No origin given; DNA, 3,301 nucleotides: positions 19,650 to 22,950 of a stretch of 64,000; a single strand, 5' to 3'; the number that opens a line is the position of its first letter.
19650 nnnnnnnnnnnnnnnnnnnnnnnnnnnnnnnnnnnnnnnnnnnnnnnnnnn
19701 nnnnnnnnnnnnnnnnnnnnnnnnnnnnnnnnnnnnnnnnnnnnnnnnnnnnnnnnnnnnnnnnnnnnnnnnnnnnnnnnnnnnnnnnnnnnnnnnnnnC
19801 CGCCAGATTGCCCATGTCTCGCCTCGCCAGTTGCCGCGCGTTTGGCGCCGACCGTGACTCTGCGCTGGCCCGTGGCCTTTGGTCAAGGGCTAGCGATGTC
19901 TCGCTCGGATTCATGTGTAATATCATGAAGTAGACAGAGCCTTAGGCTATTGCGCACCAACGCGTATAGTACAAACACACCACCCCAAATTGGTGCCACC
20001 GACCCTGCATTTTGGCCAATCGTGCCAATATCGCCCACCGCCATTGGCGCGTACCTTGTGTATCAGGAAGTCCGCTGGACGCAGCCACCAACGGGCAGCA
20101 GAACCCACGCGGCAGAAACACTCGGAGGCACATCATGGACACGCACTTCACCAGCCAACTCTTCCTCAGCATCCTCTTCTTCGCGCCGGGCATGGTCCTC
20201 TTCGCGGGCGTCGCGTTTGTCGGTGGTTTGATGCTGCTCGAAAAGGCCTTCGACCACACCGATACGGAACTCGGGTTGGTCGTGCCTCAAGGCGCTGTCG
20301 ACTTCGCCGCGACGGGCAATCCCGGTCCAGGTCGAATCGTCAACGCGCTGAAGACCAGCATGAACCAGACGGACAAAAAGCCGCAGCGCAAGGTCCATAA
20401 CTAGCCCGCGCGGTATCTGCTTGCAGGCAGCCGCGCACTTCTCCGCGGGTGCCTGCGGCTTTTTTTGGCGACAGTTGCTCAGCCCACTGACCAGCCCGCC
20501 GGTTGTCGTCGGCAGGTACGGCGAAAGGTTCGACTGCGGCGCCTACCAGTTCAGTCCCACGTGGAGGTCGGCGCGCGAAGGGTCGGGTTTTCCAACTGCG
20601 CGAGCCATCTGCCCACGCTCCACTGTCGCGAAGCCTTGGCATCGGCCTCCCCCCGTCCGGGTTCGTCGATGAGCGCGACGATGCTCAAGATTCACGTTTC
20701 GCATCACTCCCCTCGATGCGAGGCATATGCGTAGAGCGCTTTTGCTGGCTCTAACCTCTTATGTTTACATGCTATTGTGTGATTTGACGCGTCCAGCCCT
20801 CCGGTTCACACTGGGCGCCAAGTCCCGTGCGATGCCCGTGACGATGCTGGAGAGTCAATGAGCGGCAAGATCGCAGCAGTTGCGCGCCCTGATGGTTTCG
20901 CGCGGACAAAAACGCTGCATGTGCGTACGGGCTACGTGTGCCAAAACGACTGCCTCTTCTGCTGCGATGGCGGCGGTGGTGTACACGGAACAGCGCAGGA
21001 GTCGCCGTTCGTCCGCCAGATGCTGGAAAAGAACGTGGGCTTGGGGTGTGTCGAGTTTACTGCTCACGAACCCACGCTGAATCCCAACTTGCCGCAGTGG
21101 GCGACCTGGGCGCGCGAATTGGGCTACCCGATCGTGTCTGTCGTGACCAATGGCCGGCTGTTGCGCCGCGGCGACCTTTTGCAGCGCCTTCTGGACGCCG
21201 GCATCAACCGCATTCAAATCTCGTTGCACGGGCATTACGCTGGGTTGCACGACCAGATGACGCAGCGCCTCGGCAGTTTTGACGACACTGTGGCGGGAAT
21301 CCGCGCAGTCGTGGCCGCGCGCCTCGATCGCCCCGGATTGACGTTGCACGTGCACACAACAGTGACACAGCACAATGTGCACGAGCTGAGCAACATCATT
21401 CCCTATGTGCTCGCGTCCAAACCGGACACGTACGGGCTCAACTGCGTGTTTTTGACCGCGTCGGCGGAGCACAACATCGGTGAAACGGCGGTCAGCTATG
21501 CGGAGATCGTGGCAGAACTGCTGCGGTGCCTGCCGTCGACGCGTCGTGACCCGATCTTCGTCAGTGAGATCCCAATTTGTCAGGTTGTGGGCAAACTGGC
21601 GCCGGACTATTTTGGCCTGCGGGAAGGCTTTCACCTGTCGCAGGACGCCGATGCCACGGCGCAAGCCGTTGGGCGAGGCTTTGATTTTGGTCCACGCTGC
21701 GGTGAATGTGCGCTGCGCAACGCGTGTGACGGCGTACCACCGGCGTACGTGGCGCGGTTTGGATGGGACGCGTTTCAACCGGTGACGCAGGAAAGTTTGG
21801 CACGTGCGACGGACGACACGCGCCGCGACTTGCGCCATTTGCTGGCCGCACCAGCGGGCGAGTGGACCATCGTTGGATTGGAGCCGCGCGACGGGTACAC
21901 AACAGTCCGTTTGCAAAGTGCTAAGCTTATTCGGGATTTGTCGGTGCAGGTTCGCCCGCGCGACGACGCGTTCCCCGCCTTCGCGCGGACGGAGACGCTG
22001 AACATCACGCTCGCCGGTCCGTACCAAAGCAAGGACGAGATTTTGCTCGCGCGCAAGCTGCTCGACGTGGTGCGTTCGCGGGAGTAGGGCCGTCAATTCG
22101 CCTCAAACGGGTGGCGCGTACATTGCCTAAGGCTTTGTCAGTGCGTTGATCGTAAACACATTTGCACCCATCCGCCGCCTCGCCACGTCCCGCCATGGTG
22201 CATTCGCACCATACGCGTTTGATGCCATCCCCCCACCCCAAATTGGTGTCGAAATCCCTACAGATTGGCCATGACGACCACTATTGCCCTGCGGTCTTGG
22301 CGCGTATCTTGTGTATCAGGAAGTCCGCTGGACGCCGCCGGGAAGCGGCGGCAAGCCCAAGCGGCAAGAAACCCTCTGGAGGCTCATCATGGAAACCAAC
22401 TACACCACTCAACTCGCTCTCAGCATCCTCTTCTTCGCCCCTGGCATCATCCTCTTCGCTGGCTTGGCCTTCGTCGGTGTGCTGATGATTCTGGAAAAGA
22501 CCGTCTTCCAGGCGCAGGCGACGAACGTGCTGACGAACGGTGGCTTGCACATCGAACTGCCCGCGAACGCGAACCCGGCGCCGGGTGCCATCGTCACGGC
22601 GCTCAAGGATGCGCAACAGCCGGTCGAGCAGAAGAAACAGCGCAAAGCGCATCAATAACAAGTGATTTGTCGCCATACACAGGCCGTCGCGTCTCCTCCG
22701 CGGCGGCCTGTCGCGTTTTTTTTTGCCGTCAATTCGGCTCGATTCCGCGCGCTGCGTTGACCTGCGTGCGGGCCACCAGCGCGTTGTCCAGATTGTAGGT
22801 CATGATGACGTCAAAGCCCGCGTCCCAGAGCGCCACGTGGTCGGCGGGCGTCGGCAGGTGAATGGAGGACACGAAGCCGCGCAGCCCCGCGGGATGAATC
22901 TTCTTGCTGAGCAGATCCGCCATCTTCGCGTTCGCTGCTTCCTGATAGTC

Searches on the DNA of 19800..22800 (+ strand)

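Call 8: search_rna_families(source=window, start=19800, end=22800, threshold=evalue, max_evalue=10, show_alignments=3)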
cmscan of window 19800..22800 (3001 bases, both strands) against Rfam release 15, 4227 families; matches with E-value up to 10: 2.
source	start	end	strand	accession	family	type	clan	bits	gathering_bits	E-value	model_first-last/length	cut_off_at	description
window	21709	21756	+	RF03929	mir-6579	Gene; miRNA;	-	18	47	9.1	1-68/68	no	mir-6579 microRNA precursor family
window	21680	21802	+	RF02206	WT1-AS_4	Gene; lncRNA;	-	14.7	60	9.9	1-134/134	no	WT1 antisense RNA conserved region 4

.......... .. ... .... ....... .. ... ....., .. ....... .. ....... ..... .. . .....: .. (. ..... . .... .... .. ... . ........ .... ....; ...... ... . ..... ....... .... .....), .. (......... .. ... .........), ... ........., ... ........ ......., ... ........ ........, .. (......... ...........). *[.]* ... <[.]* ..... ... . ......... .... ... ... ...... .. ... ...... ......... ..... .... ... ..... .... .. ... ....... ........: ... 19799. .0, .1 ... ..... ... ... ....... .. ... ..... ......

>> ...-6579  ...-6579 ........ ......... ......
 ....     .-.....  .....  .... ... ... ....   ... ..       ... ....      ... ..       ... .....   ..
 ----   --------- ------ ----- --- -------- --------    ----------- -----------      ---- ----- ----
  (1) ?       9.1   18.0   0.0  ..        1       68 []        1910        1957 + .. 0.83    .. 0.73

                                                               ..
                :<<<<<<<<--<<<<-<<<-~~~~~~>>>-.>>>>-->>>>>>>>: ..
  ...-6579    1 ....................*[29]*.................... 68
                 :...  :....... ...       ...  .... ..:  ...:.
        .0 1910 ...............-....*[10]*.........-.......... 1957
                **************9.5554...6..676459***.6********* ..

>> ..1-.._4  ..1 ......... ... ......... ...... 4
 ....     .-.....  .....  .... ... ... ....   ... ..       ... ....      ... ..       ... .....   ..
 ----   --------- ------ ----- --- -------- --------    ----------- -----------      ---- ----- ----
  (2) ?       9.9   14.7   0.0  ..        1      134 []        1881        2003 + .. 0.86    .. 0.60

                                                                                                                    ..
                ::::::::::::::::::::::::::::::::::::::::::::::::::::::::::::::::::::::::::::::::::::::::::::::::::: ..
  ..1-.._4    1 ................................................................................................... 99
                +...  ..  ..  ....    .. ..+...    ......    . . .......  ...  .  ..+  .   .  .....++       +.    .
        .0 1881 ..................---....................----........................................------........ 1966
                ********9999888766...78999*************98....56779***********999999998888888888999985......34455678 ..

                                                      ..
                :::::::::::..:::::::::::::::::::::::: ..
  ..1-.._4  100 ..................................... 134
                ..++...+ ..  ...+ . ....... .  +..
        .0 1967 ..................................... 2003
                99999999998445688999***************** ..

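Call 66: build_rna_model(alignment_id=A7, structure=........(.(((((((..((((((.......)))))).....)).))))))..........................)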
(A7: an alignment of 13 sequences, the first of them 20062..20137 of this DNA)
Model R1 built from alignment A7 (13 sequences, 78 columns); structure: as given.
model positions 76; base pairs 14; branch points 0; effective number of sequences 1.8; information 0.744 bits per position. Calibrated on 0.2 Mb of random sequence (short: E-values are rough).
structure used (alignment columns):
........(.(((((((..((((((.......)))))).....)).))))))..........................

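Call 67: search_with_rna_model(model_id=R1, sources=[window, L001, L003, L004, L005, L006, L007, L008, L009, L010, L011, L012, L014, L015, L017, L018, L019, L020, L021, L024, L025], max_evalue=1, make_alignment=true, show_alignments=0)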
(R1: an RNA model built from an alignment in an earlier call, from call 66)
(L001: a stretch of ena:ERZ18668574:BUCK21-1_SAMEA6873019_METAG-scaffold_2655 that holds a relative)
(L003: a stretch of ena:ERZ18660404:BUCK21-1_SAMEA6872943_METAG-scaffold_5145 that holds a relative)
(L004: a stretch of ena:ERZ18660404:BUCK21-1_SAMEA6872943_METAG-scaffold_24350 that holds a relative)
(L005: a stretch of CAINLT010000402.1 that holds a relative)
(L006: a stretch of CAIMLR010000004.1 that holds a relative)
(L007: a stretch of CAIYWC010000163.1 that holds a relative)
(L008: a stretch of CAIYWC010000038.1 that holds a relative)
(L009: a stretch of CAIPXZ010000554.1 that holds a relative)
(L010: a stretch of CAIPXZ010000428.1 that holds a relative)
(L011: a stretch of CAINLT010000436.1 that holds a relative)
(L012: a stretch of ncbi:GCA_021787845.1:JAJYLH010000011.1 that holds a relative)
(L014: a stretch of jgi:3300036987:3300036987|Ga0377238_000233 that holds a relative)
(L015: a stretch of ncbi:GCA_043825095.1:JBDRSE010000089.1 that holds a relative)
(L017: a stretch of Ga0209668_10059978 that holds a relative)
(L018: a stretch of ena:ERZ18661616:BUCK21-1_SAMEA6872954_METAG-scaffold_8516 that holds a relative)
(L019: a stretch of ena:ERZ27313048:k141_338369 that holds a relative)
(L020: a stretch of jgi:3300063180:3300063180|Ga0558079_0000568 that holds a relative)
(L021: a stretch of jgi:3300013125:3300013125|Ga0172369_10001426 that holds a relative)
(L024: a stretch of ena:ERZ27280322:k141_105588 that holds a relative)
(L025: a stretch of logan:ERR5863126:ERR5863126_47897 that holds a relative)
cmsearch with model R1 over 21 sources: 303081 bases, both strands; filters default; matches with E-value up to 1: 22.
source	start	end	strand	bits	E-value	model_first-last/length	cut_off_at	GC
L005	9785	9860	+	96.9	4.1e-21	1-76/76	no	0.61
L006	14133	14208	+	96.8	4.3e-21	1-76/76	no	0.59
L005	5581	5655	+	94.3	1.7e-20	1-76/76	no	0.64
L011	112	185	+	93.8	2.3e-20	1-76/76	no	0.68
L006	9929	10003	+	93.1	3.4e-20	1-76/76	no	0.65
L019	9930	10003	+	91.8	7.2e-20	1-76/76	no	0.65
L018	479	554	+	91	1.2e-19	1-76/76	no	0.64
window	20062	20137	+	90.8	1.3e-19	1-76/76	no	0.62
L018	1177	1252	+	87.8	7.1e-19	1-76/76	no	0.59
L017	9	85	+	86.7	1.4e-18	1-76/76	no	0.66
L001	8094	8171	+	84.8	4.1e-18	1-76/76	no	0.62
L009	9926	10003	+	84.8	4.1e-18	1-76/76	no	0.62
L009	501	577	+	83.3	9.7e-18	1-76/76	no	0.65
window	22315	22391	+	82.3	1.7e-17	1-76/76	no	0.65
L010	4660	4736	+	82.2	1.7e-17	1-76/76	no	0.65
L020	9937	10003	+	46.5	1.3e-08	1-76/76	no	0.61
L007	1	45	+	32.9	3e-05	32-76/76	5'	0.67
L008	1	45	+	32.9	3e-05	32-76/76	5'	0.67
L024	7938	8003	+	18.4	0.12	1-76/76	no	0.71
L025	438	503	+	18.4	0.12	1-76/76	no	0.71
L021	9738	9773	-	15.6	0.58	1-76/76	no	0.56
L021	7933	8003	+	15.6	0.61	1-76/76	no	0.7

Alignment A8: 22 matches aligned to the model, 84 columns, each read 5' to 3' on its own strand. Consensus structure (alignment columns), stored with it:
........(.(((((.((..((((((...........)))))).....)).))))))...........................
